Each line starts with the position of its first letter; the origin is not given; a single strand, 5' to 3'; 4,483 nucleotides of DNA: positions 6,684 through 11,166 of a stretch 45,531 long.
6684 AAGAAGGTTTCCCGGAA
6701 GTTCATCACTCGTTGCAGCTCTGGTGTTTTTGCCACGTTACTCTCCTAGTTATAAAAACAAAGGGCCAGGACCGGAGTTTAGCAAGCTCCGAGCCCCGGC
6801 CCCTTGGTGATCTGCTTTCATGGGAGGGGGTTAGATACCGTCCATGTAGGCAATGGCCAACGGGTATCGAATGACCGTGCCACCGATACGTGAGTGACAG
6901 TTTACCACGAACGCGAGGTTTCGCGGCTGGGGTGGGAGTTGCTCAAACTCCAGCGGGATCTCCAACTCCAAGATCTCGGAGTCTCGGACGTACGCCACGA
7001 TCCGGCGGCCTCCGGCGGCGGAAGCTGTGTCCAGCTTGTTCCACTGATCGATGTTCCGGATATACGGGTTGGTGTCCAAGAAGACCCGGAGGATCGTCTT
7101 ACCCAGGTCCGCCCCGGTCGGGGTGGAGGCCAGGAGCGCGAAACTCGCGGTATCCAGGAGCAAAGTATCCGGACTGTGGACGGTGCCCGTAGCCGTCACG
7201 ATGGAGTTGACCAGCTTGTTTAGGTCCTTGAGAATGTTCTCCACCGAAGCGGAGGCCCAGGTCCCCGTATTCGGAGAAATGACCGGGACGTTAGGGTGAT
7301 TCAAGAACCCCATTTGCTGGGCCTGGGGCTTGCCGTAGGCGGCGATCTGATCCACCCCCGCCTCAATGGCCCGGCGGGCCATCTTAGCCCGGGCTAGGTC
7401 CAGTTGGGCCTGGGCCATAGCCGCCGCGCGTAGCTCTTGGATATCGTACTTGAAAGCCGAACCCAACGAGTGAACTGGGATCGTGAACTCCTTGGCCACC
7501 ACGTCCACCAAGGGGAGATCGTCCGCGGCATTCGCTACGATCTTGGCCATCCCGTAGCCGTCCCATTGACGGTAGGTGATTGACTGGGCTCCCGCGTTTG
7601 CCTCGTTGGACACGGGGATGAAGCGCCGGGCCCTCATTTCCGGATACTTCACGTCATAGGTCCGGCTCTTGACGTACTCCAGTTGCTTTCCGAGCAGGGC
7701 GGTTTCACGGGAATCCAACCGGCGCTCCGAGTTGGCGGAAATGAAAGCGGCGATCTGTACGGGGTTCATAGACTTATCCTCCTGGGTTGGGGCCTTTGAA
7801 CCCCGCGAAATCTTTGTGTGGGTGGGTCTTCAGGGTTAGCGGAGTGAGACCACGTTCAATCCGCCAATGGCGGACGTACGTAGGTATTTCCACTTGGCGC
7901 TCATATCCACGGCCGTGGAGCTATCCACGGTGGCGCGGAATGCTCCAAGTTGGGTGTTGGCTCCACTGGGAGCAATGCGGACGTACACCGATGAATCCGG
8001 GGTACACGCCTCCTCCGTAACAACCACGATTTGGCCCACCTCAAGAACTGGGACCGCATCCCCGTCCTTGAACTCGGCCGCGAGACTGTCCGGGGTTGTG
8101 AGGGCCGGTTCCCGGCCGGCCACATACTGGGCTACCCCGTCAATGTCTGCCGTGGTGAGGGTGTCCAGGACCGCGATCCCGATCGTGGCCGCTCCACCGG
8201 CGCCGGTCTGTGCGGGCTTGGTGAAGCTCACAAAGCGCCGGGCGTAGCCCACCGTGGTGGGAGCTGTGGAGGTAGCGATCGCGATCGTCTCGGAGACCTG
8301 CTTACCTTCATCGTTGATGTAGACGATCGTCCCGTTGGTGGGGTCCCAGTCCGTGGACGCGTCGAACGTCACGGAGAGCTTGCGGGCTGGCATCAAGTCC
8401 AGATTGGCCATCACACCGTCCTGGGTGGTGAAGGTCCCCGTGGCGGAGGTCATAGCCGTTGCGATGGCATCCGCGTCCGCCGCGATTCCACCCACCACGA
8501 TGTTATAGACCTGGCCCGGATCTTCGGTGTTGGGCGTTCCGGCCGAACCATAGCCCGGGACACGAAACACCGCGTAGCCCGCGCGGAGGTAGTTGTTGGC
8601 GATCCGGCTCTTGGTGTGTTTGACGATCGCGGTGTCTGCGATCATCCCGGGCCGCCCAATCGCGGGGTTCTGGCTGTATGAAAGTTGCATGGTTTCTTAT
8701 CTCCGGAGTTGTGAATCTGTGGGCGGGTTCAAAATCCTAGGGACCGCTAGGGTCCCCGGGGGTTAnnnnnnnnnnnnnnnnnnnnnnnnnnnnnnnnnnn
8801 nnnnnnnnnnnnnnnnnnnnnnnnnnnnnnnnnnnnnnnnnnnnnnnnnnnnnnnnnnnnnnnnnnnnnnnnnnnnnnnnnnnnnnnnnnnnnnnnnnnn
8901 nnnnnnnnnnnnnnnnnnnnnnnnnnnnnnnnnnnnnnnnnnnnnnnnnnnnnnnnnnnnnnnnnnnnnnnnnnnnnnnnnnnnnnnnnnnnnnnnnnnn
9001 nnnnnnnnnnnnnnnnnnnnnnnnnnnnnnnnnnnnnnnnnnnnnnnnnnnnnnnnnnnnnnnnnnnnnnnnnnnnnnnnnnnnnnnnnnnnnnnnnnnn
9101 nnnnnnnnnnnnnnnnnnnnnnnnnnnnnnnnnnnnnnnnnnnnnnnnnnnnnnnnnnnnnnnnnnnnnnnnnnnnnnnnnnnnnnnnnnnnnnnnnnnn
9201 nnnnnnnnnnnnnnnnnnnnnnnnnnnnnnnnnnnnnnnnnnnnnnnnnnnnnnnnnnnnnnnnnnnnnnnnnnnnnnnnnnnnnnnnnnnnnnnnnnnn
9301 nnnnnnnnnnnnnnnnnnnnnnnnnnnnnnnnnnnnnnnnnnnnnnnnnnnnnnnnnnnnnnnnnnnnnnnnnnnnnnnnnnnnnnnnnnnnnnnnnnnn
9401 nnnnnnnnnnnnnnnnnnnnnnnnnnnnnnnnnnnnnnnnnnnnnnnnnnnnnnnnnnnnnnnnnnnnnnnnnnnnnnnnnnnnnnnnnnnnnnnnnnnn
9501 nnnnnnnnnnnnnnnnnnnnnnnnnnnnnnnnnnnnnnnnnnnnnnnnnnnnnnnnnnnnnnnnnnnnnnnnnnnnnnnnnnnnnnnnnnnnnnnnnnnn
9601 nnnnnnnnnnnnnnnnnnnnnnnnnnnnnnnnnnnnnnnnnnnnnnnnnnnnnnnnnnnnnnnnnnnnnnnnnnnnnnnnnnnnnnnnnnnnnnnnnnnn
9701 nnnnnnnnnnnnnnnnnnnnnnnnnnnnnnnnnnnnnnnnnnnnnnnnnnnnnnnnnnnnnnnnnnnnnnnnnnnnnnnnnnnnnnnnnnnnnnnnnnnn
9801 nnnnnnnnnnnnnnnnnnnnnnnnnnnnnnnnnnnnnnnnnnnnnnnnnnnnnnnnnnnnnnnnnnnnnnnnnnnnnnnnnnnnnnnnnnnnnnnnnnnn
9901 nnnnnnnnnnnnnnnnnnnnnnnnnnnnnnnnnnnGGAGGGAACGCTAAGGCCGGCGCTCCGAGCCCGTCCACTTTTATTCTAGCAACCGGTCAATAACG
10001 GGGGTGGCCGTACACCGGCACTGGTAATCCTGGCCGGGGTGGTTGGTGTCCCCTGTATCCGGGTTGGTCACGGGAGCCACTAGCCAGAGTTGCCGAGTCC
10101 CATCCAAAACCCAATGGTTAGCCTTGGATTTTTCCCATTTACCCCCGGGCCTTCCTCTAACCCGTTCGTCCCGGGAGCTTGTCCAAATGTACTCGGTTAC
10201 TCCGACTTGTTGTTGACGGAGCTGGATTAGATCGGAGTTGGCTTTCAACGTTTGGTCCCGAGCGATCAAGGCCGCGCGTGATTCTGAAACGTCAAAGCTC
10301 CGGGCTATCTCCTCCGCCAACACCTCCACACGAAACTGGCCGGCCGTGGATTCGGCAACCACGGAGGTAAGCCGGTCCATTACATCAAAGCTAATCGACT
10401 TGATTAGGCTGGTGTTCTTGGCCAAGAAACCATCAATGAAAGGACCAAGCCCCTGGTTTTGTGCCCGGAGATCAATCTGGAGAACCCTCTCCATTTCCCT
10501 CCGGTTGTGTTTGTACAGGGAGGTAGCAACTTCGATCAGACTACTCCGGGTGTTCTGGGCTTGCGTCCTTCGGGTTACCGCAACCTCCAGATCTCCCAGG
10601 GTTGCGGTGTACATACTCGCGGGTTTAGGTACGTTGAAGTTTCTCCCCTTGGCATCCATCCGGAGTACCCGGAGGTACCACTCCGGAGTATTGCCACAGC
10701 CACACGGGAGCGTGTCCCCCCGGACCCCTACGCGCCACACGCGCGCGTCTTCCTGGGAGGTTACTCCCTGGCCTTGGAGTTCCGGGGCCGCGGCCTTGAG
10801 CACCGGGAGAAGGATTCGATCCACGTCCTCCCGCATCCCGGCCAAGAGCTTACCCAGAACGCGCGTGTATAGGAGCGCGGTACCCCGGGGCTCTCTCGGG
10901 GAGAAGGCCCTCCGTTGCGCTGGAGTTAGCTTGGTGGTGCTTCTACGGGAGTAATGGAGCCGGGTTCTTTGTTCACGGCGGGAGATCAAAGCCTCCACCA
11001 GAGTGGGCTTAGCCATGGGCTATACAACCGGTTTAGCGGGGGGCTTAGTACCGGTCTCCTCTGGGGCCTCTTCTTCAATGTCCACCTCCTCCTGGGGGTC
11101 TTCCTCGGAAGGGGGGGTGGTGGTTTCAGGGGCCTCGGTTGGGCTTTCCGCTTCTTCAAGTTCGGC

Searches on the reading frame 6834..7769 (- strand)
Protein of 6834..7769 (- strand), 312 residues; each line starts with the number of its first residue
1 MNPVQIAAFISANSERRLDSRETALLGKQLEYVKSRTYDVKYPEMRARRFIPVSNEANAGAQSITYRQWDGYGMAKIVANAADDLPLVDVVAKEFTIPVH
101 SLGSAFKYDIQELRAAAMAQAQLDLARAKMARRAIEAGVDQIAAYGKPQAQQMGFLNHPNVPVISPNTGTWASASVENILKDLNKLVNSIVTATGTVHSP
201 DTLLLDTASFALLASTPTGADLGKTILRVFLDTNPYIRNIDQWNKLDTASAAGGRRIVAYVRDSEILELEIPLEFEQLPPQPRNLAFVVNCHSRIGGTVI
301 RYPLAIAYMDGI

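Call 18: search_protein_families(library=pfam, proteins=[window:6834-7769:-], max_evalue=0.001)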
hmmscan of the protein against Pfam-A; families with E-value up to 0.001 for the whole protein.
window:6834-7769:- (312 aa): 2 families
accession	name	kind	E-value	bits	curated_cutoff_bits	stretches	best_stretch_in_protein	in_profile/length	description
PF09950.15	Major_capside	-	2.3e-61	207.7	26.8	1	73-312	1-251/251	Major capsid protein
PF04454.18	Linocin_M18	-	0.00057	19.6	24.3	1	45-220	31-190/253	Encapsulating protein for peroxidase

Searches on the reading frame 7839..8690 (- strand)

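Call 18: search_protein_families(library=pfam, proteins=[window:7839-8690:-], max_evalue=0.001)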
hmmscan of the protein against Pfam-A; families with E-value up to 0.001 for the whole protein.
window:7839-8690:- (284 aa): 1 family
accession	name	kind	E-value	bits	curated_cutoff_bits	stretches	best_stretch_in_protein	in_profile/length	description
PF22758.2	Phage_cement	-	7.2e-13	49.3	27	2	154-283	36-145/146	Structural cement protein (E217 gp24/Pam3 gp6)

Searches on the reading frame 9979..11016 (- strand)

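Call 18: search_protein_families(library=pfam, proteins=[window:9979-11016:-], max_evalue=0.001)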
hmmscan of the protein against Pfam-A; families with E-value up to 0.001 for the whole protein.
window:9979-11016:- (346 aa): 1 family
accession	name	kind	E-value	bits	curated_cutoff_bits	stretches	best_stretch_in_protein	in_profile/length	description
PF04233.19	Phage_Mu_F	-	3.9e-10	40.9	29.6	1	231-337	18-111/112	Phage Mu protein F like protein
